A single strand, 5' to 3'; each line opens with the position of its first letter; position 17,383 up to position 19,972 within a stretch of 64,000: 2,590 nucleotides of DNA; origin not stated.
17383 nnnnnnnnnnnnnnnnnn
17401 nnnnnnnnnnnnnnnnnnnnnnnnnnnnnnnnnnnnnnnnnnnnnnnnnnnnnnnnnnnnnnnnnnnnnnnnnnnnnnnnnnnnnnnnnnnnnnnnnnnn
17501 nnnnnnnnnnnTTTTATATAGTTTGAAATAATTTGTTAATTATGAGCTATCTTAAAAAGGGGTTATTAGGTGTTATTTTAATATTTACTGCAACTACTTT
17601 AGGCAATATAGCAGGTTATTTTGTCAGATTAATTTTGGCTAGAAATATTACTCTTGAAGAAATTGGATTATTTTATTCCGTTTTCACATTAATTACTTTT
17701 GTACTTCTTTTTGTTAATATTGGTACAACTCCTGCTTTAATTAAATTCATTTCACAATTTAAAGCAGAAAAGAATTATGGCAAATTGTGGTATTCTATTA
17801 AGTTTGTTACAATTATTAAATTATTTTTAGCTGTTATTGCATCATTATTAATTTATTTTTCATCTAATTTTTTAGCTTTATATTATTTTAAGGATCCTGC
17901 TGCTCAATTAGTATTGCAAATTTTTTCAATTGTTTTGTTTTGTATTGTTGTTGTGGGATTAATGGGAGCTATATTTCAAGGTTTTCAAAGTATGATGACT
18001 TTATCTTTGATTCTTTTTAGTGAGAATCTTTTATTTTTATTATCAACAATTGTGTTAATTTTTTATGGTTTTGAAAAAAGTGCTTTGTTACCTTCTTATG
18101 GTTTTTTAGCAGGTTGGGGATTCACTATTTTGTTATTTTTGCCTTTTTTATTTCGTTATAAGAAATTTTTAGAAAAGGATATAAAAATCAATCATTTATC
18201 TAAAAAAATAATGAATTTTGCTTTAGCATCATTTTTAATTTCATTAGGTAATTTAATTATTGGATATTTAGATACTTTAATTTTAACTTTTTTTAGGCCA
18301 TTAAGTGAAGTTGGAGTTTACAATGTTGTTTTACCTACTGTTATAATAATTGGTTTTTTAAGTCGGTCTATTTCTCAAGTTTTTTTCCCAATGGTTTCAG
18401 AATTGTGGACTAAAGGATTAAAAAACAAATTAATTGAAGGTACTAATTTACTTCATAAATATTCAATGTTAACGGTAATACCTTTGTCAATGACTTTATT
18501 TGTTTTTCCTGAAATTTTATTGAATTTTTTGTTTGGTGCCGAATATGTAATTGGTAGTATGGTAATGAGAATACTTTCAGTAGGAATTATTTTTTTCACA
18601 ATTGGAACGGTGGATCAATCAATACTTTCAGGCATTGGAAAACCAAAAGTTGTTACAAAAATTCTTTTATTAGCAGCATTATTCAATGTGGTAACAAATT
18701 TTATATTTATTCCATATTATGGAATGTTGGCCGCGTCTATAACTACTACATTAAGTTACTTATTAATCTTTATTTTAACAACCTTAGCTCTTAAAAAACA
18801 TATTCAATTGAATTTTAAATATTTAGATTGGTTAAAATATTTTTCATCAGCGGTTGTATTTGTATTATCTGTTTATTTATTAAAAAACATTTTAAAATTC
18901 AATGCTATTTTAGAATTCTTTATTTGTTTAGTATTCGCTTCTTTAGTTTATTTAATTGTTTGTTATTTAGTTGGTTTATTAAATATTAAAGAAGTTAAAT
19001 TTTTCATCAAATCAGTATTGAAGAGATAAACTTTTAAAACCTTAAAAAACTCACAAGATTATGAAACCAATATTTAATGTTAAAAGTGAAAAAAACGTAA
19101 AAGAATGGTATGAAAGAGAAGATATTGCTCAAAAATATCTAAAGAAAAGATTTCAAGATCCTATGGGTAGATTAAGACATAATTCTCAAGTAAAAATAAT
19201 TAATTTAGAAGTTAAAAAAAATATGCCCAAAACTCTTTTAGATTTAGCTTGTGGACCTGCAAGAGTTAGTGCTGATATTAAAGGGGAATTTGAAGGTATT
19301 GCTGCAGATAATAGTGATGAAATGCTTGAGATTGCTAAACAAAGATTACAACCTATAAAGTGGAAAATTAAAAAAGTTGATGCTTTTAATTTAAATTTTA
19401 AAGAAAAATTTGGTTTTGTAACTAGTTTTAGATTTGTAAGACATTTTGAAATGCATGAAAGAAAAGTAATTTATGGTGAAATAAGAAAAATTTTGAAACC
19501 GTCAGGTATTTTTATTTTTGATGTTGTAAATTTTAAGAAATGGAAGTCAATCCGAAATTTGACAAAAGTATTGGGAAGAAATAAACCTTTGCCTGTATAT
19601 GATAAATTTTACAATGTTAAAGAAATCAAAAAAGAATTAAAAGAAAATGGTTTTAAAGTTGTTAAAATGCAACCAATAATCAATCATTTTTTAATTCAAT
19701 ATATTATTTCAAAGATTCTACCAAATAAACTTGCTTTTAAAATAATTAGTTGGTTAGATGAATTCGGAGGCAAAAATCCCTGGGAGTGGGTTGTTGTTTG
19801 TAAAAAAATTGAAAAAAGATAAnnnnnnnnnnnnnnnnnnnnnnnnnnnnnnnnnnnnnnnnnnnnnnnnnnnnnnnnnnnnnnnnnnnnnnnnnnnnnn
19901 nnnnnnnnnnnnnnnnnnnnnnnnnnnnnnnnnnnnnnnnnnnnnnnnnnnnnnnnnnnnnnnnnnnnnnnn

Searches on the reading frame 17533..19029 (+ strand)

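Call 50: search_protein_families(library=pfam, proteins=[window:17533-19029:+], max_evalue=0.00001)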
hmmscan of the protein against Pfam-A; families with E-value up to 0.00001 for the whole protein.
window:17533-19029:+ (498 aa): 4 families
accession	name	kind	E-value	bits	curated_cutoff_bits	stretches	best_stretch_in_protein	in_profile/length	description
PF01943.22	Polysacc_synt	-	2.5e-23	83.3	28.2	1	13-292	4-274/274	Polysaccharide biosynthesis protein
PF13440.11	Polysacc_synt_3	-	4.8e-17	62.6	23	1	34-338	1-288/293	Polysaccharide biosynthesis protein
PF03023.19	MurJ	-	3e-07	29.9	27.4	1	72-447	37-427/451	Lipid II flippase MurJ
PF01554.23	MatE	-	8e-07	29.3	24.9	1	240-391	9-161/161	MatE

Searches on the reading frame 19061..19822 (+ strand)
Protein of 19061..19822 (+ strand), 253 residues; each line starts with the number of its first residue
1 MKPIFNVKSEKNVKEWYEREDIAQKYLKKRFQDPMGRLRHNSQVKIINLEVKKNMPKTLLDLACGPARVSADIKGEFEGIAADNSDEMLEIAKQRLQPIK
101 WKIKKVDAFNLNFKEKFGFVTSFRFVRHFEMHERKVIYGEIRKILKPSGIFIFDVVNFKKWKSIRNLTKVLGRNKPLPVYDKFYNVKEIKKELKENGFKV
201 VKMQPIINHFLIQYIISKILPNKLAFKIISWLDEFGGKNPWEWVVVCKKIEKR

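Call 54: search_protein_families(library=pfam, proteins=[window:19061-19822:+], max_evalue=0.00001)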
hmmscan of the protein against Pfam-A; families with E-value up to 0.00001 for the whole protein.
window:19061-19822:+ (253 aa): 4 families
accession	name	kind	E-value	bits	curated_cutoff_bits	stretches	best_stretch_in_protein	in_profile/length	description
PF13649.12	Methyltransf_25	-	1e-12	49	27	1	60-149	2-97/97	Methyltransferase domain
PF08241.18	Methyltransf_11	-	6e-12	46.5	21.2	1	60-153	1-95/95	Methyltransferase domain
PF13847.12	Methyltransf_31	-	9.4e-09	35.5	27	1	57-163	5-124/145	Methyltransferase domain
PF13489.12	Methyltransf_23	-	1.2e-07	32.1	27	1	52-202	19-163/164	Methyltransferase domain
